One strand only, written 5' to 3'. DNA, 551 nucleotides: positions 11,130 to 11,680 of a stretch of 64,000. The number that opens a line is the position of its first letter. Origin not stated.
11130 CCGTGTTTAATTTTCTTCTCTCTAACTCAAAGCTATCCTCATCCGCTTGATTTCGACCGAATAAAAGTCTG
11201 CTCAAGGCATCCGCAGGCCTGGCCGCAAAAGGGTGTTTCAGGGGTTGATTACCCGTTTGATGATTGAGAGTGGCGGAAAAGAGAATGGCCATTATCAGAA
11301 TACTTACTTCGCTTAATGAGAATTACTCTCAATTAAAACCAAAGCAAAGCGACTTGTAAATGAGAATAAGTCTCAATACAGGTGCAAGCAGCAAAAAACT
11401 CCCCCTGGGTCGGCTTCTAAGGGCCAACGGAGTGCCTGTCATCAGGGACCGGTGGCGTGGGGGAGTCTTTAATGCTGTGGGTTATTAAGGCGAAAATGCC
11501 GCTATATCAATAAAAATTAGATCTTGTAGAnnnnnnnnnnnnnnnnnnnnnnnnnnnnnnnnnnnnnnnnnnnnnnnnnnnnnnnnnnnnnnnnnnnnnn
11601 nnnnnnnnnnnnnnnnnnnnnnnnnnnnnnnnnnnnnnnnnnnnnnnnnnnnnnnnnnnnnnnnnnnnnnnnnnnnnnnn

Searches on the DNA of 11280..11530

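Call 87: search_rna_families(source=window, start=11280, end=11530, threshold=evalue, max_evalue=1)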
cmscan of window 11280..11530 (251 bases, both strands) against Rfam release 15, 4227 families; matches with E-value up to 1: 0.
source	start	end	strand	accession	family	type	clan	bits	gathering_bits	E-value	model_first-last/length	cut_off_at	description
